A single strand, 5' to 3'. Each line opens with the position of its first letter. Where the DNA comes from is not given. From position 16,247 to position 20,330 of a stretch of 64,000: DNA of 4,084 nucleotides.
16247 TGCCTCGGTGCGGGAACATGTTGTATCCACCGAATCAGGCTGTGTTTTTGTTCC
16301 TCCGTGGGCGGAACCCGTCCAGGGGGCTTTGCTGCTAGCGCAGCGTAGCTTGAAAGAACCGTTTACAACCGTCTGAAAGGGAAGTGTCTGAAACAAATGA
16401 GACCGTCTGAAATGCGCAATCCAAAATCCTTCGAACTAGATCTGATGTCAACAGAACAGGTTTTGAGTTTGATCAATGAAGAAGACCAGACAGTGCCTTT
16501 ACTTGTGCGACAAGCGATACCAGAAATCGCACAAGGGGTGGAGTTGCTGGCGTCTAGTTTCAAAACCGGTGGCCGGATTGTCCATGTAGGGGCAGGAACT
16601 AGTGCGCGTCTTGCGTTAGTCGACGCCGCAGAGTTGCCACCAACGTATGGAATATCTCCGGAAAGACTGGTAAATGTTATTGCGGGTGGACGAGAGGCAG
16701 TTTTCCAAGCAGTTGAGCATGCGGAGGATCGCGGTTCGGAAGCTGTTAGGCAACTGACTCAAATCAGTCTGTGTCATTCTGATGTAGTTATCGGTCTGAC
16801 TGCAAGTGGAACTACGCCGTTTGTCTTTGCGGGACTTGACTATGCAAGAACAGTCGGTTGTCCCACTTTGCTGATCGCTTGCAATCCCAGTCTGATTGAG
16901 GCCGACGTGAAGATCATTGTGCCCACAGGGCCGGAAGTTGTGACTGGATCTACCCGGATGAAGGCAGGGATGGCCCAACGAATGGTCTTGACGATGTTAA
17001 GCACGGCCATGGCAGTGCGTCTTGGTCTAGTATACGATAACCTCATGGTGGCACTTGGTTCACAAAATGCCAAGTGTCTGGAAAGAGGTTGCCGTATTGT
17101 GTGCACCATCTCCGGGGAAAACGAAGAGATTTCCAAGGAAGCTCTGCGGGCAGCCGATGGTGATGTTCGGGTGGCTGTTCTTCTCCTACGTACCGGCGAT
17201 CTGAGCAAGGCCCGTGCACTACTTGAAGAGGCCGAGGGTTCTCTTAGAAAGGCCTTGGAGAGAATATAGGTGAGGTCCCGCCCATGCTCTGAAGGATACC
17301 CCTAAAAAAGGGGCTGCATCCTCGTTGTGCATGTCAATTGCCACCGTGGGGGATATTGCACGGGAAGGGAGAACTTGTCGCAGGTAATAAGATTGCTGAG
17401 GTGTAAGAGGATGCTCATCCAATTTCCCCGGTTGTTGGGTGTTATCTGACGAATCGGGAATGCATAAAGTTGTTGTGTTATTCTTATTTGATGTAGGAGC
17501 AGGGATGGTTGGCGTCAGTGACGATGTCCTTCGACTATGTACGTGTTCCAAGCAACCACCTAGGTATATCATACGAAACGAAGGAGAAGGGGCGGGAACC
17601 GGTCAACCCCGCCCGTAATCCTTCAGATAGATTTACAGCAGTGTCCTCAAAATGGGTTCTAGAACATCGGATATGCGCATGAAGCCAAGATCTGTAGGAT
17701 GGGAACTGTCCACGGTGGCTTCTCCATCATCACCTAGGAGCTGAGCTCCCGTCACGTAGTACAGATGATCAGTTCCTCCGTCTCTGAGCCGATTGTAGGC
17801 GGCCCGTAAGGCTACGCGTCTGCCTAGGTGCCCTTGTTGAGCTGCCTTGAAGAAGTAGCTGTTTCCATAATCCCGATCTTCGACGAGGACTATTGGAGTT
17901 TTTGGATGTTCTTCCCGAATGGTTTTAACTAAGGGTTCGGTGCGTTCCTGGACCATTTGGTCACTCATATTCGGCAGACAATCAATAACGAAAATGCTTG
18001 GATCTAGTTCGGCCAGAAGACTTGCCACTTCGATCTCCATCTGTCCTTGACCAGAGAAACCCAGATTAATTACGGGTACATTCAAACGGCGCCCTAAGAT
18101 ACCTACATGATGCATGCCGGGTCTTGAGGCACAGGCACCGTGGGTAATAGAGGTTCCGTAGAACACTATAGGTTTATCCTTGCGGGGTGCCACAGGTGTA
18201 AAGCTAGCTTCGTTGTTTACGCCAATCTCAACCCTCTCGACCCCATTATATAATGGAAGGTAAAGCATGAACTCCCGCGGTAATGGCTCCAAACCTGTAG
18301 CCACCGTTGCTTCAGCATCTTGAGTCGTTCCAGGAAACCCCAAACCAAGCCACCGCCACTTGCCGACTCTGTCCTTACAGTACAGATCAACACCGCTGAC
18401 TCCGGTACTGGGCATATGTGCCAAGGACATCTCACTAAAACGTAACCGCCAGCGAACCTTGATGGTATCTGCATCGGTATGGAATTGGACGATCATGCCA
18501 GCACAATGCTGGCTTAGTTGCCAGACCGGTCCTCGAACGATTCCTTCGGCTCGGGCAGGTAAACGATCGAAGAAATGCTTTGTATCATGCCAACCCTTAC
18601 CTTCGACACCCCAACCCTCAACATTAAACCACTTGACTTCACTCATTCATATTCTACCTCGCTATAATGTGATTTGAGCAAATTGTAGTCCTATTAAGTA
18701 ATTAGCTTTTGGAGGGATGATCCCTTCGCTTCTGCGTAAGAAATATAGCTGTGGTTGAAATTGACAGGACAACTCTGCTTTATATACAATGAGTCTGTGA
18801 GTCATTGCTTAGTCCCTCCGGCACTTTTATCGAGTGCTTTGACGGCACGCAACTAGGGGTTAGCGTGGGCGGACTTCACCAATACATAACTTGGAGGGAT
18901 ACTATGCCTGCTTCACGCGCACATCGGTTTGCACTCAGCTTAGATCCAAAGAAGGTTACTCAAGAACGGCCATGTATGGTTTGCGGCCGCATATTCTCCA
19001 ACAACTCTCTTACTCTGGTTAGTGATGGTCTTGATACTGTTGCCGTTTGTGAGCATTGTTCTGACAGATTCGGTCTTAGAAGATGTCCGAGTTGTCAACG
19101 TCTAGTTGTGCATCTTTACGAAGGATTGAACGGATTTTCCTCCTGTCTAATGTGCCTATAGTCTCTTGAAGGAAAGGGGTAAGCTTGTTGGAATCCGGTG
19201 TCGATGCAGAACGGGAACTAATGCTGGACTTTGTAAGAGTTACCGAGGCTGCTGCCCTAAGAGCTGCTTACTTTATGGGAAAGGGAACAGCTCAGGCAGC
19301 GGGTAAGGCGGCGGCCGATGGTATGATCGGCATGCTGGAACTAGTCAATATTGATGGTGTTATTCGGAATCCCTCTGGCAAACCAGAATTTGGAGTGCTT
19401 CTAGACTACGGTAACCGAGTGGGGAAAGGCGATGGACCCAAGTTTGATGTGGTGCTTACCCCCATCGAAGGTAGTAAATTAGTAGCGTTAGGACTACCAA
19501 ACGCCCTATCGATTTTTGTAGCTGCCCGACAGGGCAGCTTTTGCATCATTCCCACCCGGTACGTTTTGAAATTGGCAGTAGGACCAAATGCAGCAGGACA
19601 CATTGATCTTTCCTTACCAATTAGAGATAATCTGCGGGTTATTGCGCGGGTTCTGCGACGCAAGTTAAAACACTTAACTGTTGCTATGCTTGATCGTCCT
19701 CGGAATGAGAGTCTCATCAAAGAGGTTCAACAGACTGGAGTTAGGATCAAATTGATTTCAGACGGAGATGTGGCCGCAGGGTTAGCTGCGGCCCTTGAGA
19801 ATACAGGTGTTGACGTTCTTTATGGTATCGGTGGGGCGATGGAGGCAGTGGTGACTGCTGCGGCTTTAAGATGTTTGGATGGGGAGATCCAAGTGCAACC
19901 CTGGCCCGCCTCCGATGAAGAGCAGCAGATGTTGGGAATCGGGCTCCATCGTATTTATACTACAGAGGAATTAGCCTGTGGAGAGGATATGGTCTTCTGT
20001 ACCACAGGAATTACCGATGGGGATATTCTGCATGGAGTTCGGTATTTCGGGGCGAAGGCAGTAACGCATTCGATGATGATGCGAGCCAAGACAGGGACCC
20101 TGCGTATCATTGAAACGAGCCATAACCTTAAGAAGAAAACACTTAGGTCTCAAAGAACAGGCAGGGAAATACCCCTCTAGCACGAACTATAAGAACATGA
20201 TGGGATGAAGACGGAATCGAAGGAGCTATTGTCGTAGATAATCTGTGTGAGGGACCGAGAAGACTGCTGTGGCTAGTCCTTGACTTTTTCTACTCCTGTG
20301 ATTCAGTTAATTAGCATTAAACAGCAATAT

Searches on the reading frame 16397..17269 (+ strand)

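Call 43: search_protein_families(library=pfam, proteins=[window:16397-17269:+], max_evalue=0.001)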
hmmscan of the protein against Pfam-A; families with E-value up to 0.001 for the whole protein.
window:16397-17269:+ (290 aa): 2 families
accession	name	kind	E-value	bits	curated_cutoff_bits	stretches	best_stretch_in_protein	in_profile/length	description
PF22645.1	GKRP_SIS_N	-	1.1e-16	61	27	1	44-150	2-112/113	Glucokinase regulatory protein N-terminal SIS domain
PF13580.11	SIS_2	-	2.1e-06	28.3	27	1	38-157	15-133/138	SIS domain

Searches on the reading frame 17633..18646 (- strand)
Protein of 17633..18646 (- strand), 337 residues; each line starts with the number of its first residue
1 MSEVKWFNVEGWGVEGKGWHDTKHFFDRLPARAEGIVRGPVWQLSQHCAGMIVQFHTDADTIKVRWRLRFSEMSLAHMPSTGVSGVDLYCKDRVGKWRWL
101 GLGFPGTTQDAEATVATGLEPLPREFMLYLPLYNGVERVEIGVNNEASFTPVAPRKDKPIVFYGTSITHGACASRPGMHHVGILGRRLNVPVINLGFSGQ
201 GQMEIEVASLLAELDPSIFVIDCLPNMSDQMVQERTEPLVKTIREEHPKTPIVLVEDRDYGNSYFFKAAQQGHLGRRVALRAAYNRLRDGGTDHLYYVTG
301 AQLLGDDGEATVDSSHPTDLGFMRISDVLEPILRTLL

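Call 5: search_protein_families(library=pfam, proteins=[window:17633-18646:-], max_evalue=0.01)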
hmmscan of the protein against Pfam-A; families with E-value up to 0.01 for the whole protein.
window:17633-18646:- (337 aa): 3 families
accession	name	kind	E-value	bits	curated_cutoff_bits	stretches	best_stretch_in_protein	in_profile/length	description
PF14606.12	Lipase_GDSL_3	-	2.3e-64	217.4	27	1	158-334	2-178/178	GDSL-like Lipase/Acylhydrolase family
PF14607.12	GxDLY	-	2.1e-46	157.8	27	1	4-149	1-146/146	N-terminus of Esterase_SGNH_hydro-type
PF13472.12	Lipase_GDSL_2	-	3e-07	31.5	32.9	1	162-321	1-175/178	GDSL-like Lipase/Acylhydrolase family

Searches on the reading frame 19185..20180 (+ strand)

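Call 5: search_protein_families(library=pfam, proteins=[window:19185-20180:+], max_evalue=0.01)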
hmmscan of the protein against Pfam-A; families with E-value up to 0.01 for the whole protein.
window:19185-20180:+ (331 aa): 1 family
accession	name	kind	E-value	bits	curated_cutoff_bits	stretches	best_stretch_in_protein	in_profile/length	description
PF03320.18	FBPase_glpX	-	8.3e-103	343.9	27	1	10-313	1-307/307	Bacterial fructose-1,6-bisphosphatase, glpX-encoded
